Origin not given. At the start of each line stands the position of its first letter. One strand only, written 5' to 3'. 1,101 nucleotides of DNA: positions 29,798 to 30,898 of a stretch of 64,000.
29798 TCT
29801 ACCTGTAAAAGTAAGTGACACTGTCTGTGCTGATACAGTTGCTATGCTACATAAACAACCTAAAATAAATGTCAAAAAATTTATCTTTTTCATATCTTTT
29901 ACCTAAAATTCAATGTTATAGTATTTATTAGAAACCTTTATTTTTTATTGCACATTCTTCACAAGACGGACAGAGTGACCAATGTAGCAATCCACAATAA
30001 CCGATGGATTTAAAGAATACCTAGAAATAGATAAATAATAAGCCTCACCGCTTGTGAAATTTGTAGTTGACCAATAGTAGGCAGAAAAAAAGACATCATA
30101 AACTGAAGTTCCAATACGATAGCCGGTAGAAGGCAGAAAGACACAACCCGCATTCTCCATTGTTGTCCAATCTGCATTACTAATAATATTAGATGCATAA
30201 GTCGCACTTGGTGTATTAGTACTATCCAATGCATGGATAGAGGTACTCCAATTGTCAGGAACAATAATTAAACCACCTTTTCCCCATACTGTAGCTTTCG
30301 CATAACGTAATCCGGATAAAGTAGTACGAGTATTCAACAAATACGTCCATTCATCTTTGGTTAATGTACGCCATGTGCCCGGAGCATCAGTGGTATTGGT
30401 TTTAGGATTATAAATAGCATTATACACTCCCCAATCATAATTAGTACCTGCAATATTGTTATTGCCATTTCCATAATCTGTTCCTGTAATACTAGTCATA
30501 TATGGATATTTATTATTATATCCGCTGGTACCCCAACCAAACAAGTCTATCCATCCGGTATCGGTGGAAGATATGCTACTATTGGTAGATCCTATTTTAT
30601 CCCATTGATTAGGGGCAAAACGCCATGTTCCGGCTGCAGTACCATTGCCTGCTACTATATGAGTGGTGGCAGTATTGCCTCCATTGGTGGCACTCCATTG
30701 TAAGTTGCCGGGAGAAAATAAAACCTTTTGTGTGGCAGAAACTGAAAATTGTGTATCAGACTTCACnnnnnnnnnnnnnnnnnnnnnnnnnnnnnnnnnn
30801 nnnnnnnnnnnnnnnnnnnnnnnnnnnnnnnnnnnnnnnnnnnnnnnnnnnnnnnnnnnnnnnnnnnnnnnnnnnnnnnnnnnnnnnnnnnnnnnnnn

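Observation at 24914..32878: Tandem pair of giant genes built from two alternating repeat types (8 beta-sandwich repeats, 5 lectin-fold modules)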

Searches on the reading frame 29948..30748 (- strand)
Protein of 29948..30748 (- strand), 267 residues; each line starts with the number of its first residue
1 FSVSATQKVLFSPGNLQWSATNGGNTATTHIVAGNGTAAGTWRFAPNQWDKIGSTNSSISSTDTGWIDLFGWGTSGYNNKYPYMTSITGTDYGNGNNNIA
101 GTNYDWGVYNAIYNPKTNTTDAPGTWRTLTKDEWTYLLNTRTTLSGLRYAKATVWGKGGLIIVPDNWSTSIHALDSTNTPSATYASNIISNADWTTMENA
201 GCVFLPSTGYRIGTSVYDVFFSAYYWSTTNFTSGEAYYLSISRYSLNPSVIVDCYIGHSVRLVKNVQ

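Call 10: search_solved_structures(query=A1, max_evalue=10, show_alignments=2)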
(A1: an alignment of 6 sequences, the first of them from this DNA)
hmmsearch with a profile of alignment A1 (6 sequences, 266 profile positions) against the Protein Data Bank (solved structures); distinct sequences matched with E-value up to 10: 0.

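Call 11: search_protein_families(library=pfam, alignment_id=A1, max_evalue=10)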
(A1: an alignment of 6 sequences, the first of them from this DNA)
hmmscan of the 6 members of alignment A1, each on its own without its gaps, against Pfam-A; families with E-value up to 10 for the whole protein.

A. member 1, seq(267 aa): 0 families

B. families by the number of members that match (of 6 scanned): 1 family
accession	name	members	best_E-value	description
PF08310.17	LGFP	1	0.16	LGFP repeat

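Call 12: find_homologous_proteins(query=A1, max_evalue=0.001)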
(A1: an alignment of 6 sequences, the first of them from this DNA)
Query A1 (6 sequences) (267 aa, profile of the alignment): 7982 proteins with E <= 0.001 among 8000 candidates; the best 120 are listed.
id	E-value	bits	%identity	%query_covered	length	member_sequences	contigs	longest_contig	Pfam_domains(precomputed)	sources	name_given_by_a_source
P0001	1.2e-129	449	72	100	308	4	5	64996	-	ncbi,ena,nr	ncbi:MAG: hypothetical protein II945_09075 [Bacteroidales bacterium]|nr:hypothetical protein [Bacter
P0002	2.9e-128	445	72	100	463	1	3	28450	-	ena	-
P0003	3.7e-127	441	70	100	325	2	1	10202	-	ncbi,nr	ncbi:MAG: hypothetical protein J6Y47_00320, partial [Bacteroidales bacterium]|nr:hypothetical protei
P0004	2.6e-126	438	71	100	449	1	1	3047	-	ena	-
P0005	2.9e-126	438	70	100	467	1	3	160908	-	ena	-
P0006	1.5e-125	436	69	100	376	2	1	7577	PF26707.1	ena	-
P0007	9.5e-125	433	70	100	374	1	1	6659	PF18998.7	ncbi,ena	-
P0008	4.2e-124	431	70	100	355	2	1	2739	-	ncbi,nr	ncbi:MAG: hypothetical protein J5605_01425, partial [Bacteroidales bacterium]|nr:hypothetical protei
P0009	4.8e-124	431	70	100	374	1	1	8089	PF18998.7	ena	-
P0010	5.5e-124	431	70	100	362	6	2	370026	PF18998.7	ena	-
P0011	3.8e-123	428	68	100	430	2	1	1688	PF18998.7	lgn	-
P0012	7.1e-123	427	68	100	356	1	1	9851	PF18998.7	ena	-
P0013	3.5e-122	425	67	100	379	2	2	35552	PF18998.7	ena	-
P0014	4.8e-122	424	67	100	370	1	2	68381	PF18998.7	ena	-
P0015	4.9e-122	424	67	100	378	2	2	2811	PF18998.7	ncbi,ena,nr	ncbi:MAG: hypothetical protein J6Y47_09560 [Bacteroidales bacterium]|nr:hypothetical protein [Bacter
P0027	1.3e-117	410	68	100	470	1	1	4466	-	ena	-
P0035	3.8e-116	405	66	100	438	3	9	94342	PF26707.1,PF18998.7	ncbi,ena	-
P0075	4.4e-108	379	43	99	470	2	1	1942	PF26707.1,PF18998.7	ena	-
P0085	1.0e-104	368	45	79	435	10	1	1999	PF18998.7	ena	-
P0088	9.1e-104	365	58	100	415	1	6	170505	-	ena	-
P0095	1.3e-100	354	44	99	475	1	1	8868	-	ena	-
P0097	5.8e-99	349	40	99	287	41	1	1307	-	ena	-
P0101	1.0e-97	345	55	99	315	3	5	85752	-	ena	-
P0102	4.0e-97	343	42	99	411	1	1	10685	-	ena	-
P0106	3.9e-92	326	56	100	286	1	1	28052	-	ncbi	-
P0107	5.7e-92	326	38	99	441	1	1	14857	PF26707.1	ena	-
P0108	8.6e-92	325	45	100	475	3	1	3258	-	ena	-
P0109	2.0e-91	324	54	100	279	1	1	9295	PF26707.1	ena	-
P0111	2.6e-89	317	50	99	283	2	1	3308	-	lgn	-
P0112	1.7e-88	314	50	97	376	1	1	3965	PF16656.12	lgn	-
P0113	3.3e-88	314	49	100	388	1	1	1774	PF26707.1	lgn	-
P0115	5.8e-88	313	49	100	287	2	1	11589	-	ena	-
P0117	1.0e-87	312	54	100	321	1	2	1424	-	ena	-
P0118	1.7e-87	311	52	100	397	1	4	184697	-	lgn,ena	-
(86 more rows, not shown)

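Call 13: search_protein_families(library=pfam, proteins=[P0109, P0006, P0010, P0035, P0107, P0001, P0112], max_evalue=0.01)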
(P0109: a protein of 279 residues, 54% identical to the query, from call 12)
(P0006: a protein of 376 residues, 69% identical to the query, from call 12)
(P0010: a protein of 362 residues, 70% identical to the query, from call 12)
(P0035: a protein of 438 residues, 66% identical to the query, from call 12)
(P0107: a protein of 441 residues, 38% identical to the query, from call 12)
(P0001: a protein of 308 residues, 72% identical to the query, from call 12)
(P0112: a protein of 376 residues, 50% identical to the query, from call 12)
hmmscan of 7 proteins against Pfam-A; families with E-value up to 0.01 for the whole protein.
P0109 (279 aa): 0 families

P0006 (376 aa): 1 family
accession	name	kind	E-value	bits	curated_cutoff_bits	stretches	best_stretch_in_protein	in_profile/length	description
PF18998.6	Flg_new_2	-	2e-08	34.6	23.6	1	25-90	2-72/73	Divergent InlB B-repeat domain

P0010 (362 aa): 1 family
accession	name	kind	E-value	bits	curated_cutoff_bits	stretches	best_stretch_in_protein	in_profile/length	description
PF18998.6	Flg_new_2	-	3.1e-10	40.3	23.6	1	26-88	2-70/73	Divergent InlB B-repeat domain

P0035 (438 aa): 1 family
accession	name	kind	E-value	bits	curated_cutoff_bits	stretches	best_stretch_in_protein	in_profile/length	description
PF18998.6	Flg_new_2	-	3.8e-23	81.7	23.6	2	26-89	2-71/73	Divergent InlB B-repeat domain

P0107 (441 aa): 1 family
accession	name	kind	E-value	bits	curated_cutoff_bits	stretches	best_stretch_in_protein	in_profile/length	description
PF07603.17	Lcl_C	-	0.0075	17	34.9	0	124-167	74-117/117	Lcl C-terminal domain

P0001 (308 aa): 0 families

P0112 (376 aa): 1 family
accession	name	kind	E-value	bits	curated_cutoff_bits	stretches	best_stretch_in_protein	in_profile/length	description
PF16656.11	Pur_ac_phosph_N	-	2.5e-06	28.4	30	1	39-119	11-93/93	Purple acid Phosphatase, N-terminal domain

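Call 21: predict_structure(alignment_id=A2)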
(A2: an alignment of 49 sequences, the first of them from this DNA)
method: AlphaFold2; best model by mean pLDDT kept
length: 267 residues; sequences in the alignment: 49
mean_pLDDT: 95.0   pTM: 0.92
mean pLDDT of the five models: 95.0, 93.7, 93.6, 88.4, 83.8
residues with pLDDT >= 90: 242; 70-90: 24; 50-70: 1; < 50: 0
segments of 3 or more residues with pLDDT < 50: none
pLDDT, mean of each block of 10 residues (from residue 1): 97 96 93 96 96 78 88 96 94 94 97 96 98 98 97 96 96 97 97 97 96 92 97 96 96 97 94
secondary structure, 60 per line:
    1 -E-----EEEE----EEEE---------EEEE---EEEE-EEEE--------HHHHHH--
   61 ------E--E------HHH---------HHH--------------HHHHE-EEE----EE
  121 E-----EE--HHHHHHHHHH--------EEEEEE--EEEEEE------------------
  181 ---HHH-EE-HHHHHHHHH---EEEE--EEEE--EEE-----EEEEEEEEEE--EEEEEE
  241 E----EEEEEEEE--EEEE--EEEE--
elements in order: E8-11 E16-19 E29-32 E36-39 E41-44 H53-58 H106-109 E112-114 E119-121 H131-140 E149-154 E157-162 H191-199 E203-206 E209-212 E215-217 E223-232 E235-241 E246-253 E256-259 E262-265

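Call 23: fold_search(model_id=the predicted structure, library=pdb)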
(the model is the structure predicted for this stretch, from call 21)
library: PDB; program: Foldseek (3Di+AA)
matches with E <= 10: 81; with E <= 0.001: 0
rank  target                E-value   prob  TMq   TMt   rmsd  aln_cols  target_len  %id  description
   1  4eps                  1.2e+00  0.18  0.15  0.08   8.2        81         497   16  Crystal structure of a fimbrial protein (BACOVA_04982) from Bacteroides ovatus ATCC 8483 at 1.85 A resolution (released 2012-06-13)
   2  7xti_k                1.6e+00  0.02  0.09  0.07  11.9       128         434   10  RNA polymerase II elongation complex transcribing a nucleosome (EC58hex) (released 2022-10-12)
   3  8oks_A                2.0e+00  0.14  0.14  0.30   3.2        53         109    9  Crystal structure of Bdellovibrio bacteriovorus Bd2740 C-terminal domain (released 2023-10-25)
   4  6k34_A                2.5e+00  0.03  0.08  0.08   7.3        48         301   23  Crystal Structure of DphMB1 (released 2020-06-03)
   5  4cyy_A                2.5e+00  0.01  0.11  0.08  17.1       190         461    9  The structure of vanin-1: defining the link between metabolic disease, oxidative stress and inflammation (released 2014-12-10)
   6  8oks_B                2.7e+00  0.03  0.13  0.26  14.1       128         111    9  Crystal structure of Bdellovibrio bacteriovorus Bd2740 C-terminal domain (released 2023-10-25)
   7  1ezv_E                3.2e+00  0.02  0.12  0.17  14.8       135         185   13  STRUCTURE OF THE YEAST CYTOCHROME BC1 COMPLEX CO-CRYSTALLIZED WITH AN ANTIBODY FV-FRAGMENT (released 2001-05-16)
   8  5j5p_A                3.2e+00  0.01  0.09  0.06  10.4        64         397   16  AMP-PNP-stabilized ATPase domain of topoisomerase IV from Streptococcus pneumoniae, complex type I (released 2017-07-26)
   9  4rh6_A                3.2e+00  0.01  0.10  0.12  15.4       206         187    8  2.9 Angstrom Crystal Structure of Putative Exotoxin 3 from Staphylococcus aureus. (released 2014-10-29)
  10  1m4v_A                3.2e+00  0.01  0.10  0.12  15.1       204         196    8  Crystal structure of SET3, a superantigen-like protein from Staphylococcus aureus (released 2002-07-17)
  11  5wob_M                3.2e+00  0.00  0.10  0.11  19.1       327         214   11  Crystal Structure Analysis of Fab1-Bound Human Insulin Degrading Enzyme (IDE) in Complex with Insulin (released 2018-04-18)
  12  7yr9_A                3.4e+00  0.02  0.13  0.20  14.0       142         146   10  Crystal structure of the immature form of TtPetA (released 2023-09-20)
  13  7cm1_A                3.6e+00  0.01  0.11  0.08  13.5       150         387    3  Neuraminidase from the Wuhan Asiatic toad influenza virus (released 2020-11-18)
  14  5cp7_D                3.9e+00  0.01  0.08  0.11  19.8       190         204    8  Crystal Structure of an Antigen-Binding Fragment of Monoclonal Antibody against Sulfonamides (released 2015-08-05)
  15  6eng_A                4.1e+00  0.02  0.08  0.06   9.7        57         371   14  Crystal structure of the 43K ATPase domain of Escherichia coli gyrase B in complex with an aminocoumarin (released 2019-04-10)
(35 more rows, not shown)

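Call 29: fold_search(model_id=the predicted structure, library=viral)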
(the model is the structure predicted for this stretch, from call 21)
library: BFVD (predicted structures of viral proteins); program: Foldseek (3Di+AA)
matches with E <= 10: 129; with E <= 0.001: 0
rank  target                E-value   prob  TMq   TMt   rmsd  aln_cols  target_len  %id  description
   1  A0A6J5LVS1            1.0e-03  1.00  0.37  0.13   8.9       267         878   13  Fibrobacter succinogenes major paralogous domain [uncultured Caudovirales phage]
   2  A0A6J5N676            2.4e-03  0.94  0.32  0.23  15.5       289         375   13  Fibrobacter succinogenes major paralogous domain [uncultured Caudovirales phage]
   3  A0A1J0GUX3            1.3e-01  0.14  0.15  0.19  16.7       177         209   11  (no name in the UniProt tables at hand)
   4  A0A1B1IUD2            3.0e-01  0.89  0.21  0.06   2.1        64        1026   25  (no name in the UniProt tables at hand)
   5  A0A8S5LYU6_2          3.6e-01  0.57  0.15  0.04   5.2        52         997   19  DUF1566 domain-containing protein [Siphoviridae sp. ctkcl3]
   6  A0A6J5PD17            3.6e-01  0.06  0.11  0.08  14.1       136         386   13  Uncharacterized protein [uncultured Caudovirales phage]
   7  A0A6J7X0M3            1.0e+00  0.21  0.16  0.08   5.9        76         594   10  Peptidase S74 domain-containing protein [uncultured Caudovirales phage]
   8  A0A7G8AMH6            1.1e+00  0.01  0.11  0.10  16.4       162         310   13  (no name in the UniProt tables at hand)
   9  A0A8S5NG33            1.5e+00  0.14  0.13  0.08   3.1        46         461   13  Receptor Binding Protein [Siphoviridae sp. ctHEr2]
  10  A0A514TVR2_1          1.5e+00  0.02  0.11  0.03  20.6       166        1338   13  BspA family leucine-rich repeat surface protein [Aeromonas phage D3]
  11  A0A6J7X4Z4            1.6e+00  0.10  0.15  0.05   8.0        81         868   12  Uncharacterized protein [uncultured Caudovirales phage]
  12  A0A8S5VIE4            1.8e+00  0.09  0.09  0.30   3.5        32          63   19  Uncharacterized protein [Siphoviridae sp. cthu813]
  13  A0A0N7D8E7            1.8e+00  0.01  0.10  0.10  18.4       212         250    8  (no name in the UniProt tables at hand)
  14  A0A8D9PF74            2.2e+00  0.04  0.06  0.19   2.9        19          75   58  (no name in the UniProt tables at hand)
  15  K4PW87                2.4e+00  0.01  0.09  0.08  14.7       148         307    9  Uncharacterized protein [Edwardsiella phage IW-1]
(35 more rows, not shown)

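Call 30: search_protein_families(library=ncbifam, alignment_id=A2, max_evalue=0.01)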
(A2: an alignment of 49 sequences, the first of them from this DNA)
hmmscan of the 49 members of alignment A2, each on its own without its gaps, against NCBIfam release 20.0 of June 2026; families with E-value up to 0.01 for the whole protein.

A. member 1, seq(267 aa): 1 family
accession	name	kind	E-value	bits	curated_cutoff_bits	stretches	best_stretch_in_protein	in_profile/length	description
TIGR02145.1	Fib_succ_major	domain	0.0014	19.3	41.65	0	166-265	73-176/176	FISUMP domain-containing protein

B. families by the number of members that match (of 49 scanned): 8 families
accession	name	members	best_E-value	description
TIGR02145.1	Fib_succ_major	18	3.2e-06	FISUMP domain-containing protein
NF050142.1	PG1828_fam_lipo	8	0.00011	PG1828 family lipoprotein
NF049889.1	AlphArabdaseBT0360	3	4.5e-12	arabinan endo-1,5-alpha-L-arabinosidase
NF047408.1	SA0632_fam_LP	2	0.0028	SA0632 family lipoprotein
NF053851.1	Bdello_MAT_N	1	2.4e-11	mosaic adhesive trimer family chimeric fiber protein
NF033672.1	mbn_chaper_assoc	1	0.0022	copper uptake system-associated protein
TIGR02543.1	List_Bact_rpt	1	0.0091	TIGR02543 family repeat protein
NF047803.1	LIC12338_lipo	1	0.0096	LIC12338 family lipoprotein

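Call 31: search_solved_structures(query=A2, max_evalue=10, show_alignments=2)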
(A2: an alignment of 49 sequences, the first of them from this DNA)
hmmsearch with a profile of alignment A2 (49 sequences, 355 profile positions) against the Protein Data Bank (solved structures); distinct sequences matched with E-value up to 10: 0.

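Call 32: search_protein_families(library=ncbifam, proteins=[P0097, P0115, P0111, P0106, P0088, P0107, P0102], max_evalue=0.1)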
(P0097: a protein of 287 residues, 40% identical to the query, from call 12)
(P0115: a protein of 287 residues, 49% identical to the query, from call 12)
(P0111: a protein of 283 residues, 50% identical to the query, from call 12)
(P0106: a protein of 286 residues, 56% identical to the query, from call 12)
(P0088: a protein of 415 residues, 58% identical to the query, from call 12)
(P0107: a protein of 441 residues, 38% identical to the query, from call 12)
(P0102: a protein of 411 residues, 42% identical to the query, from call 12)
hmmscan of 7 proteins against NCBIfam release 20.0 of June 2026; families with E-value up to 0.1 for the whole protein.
P0097 (287 aa): 1 family
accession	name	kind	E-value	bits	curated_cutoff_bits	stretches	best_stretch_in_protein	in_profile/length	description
TIGR02145.1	Fib_succ_major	domain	0.00097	19.9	41.65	1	170-286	59-176/176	FISUMP domain-containing protein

P0115 (287 aa): 0 families

P0111 (283 aa): 0 families

P0106 (286 aa): 1 family
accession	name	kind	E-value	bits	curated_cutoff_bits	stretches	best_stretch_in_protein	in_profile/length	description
NF052634.1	Riean_0653_fam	subfamily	0.044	14.7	57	1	3-34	1-32/176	Riean_0653 family protein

P0088 (415 aa): 2 families
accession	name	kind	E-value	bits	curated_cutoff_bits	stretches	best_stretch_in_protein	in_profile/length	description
NF049889.1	AlphArabdaseBT0360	equivalog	3.5e-11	42.3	600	1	22-125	31-135/639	arabinan endo-1,5-alpha-L-arabinosidase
TIGR02145.1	Fib_succ_major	domain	0.017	15.8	41.65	0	344-412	106-175/176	FISUMP domain-containing protein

P0107 (441 aa): 1 family
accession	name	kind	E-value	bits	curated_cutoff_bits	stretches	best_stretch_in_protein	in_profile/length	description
TIGR02145.1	Fib_succ_major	domain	3.2e-06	27.9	41.65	0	65-168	60-176/176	FISUMP domain-containing protein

P0102 (411 aa): 2 families
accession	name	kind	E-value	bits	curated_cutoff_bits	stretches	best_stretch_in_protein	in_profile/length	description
TIGR02145.1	Fib_succ_major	domain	0.00043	21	41.65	0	343-411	109-176/176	FISUMP domain-containing protein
NF033672.1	mbn_chaper_assoc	subfamily_domain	0.0022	17.9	50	0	62-89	28-55/104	copper uptake system-associated protein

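Call 60: search_protein_representatives(alignment_id=A1)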
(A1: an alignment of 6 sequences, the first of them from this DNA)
Query: 6 sequences, 266 profile positions. Proteins with E-value up to 0.001 (for the whole library): 12974; up to 1e-10: 8783; up to 1e-30: 4503. The best 150 are listed.
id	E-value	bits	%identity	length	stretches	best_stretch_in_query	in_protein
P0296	0.0e+00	2848.7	-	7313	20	1-265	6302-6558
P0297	0.0e+00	2299.2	-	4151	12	1-266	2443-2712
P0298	0.0e+00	1314.9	-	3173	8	5-265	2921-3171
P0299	0.0e+00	1283.8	-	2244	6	1-264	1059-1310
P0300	0.0e+00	1179.0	-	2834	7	5-264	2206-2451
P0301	0.0e+00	1166.8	-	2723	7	1-264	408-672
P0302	0.0e+00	1103.3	-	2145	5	1-263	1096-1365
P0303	0.0e+00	1077.5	-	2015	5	1-266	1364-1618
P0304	0.0e+00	1049.2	-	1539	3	1-265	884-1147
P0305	0.0e+00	1023.1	-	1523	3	1-266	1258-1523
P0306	4.4e-272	914.6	-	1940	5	1-265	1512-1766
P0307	2.0e-267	899.4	-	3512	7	5-265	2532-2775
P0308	1.1e-258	870.7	-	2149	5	1-266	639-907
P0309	5.3e-254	855.4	-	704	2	1-266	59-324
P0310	1.9e-252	850.3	-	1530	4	1-264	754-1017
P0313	3.1e-232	784.0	-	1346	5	1-264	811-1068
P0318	4.5e-210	711.3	-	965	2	1-264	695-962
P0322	5.0e-206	698.1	-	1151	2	1-265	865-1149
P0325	1.2e-201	683.7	-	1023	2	1-266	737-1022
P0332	2.3e-186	633.6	-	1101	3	1-266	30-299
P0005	9.3e-127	438.2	-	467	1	1-266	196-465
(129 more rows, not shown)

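Call 61: search_protein_families(library=pfam, proteins=[P0299, P0304, P0305, P0309, P0318, P0322, P0325], max_evalue=0.0001)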
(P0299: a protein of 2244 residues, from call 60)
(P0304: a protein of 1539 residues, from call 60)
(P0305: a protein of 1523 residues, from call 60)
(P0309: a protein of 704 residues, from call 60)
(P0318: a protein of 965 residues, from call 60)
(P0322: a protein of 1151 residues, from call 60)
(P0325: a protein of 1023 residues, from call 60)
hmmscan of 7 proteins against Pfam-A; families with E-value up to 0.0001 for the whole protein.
P0299 (2244 aa): 4 families
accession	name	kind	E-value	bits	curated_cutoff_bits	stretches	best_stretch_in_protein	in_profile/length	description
PF18998.6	Flg_new_2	-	1.9e-86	284.5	23.6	6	983-1049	4-72/73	Divergent InlB B-repeat domain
PF16820.11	PKD_3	-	5.5e-20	71.4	26.3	0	1349-1372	31-53/68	PKD-like domain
PF07603.17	Lcl_C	-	1.9e-06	28.6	34.9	0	142-289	36-117/117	Lcl C-terminal domain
PF00028.23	Cadherin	-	4.5e-05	24.2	28.8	0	356-396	24-64/93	Cadherin domain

P0304 (1539 aa): 4 families
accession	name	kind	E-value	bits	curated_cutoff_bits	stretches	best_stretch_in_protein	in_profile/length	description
PF00041.27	fn3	-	4.1e-15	56.2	25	0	541-573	47-74/84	Fibronectin type III domain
PF16974.11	NAR2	-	1.5e-13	51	26.6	0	1209-1260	87-140/142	High-affinity nitrate transporter accessory, Ig-like domain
PF18962.6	Por_Secre_tail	-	6.2e-06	26.9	27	1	83-153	2-72/75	Secretion system C-terminal sorting domain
PF25059.1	FN3_DSCAM-DSCAML_C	-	2.9e-05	24.8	39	0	1215-1252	45-81/89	DSCAM/DSCAML C-terminal Fn3-like domain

P0305 (1523 aa): 6 families
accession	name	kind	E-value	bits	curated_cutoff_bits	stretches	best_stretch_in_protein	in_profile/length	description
PF00041.27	fn3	-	9.6e-09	35.8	25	0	361-402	42-75/84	Fibronectin type III domain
PF25059.1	FN3_DSCAM-DSCAML_C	-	5.8e-08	33.4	39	0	475-511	46-81/89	DSCAM/DSCAML C-terminal Fn3-like domain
PF16974.11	NAR2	-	1.2e-07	31.8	26.6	0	468-505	87-126/142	High-affinity nitrate transporter accessory, Ig-like domain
PF16656.11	Pur_ac_phosph_N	-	1.5e-06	29.1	30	0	269-313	52-93/93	Purple acid Phosphatase, N-terminal domain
PF18962.6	Por_Secre_tail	-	1.5e-06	28.8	27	1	71-143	2-74/75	Secretion system C-terminal sorting domain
PF16655.11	PhoD_N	-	1e-05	26.4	30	0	282-299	63-80/90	PhoD-like phosphatase, N-terminal domain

P0309 (704 aa): 0 families

P0318 (965 aa): 2 families
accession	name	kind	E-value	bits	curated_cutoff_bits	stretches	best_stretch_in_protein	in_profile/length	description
PF18962.6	Por_Secre_tail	-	2.1e-06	28.3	27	1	81-152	2-73/75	Secretion system C-terminal sorting domain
PF16974.11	NAR2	-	5.4e-06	26.5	26.6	0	665-700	102-140/142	High-affinity nitrate transporter accessory, Ig-like domain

P0322 (1151 aa): 4 families
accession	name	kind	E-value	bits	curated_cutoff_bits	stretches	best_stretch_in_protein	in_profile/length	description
PF16974.11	NAR2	-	1.3e-15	57.7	26.6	0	718-758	87-129/142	High-affinity nitrate transporter accessory, Ig-like domain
PF00041.27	fn3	-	4.6e-15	56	25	0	768-848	5-76/84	Fibronectin type III domain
PF10179.15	NDNF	-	6.4e-08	33.2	27.3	0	43-65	90-112/127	Neuron-derived neurotrophic factor, first Fn(III) domain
PF21466.3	GH101_dom-5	-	9.4e-06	25.9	27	0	719-805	41-127/145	Endo-alpha-N-acetylgalactosaminidase, domain 5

P0325 (1023 aa): 3 families
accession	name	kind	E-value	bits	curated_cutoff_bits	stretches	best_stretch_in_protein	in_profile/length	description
PF16974.11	NAR2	-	7e-07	29.4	26.6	0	300-334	101-137/142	High-affinity nitrate transporter accessory, Ig-like domain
PF18962.6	Por_Secre_tail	-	9.1e-06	26.3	27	1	84-156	2-74/75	Secretion system C-terminal sorting domain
PF16656.11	Pur_ac_phosph_N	-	3e-05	24.9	30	0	694-728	62-93/93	Purple acid Phosphatase, N-terminal domain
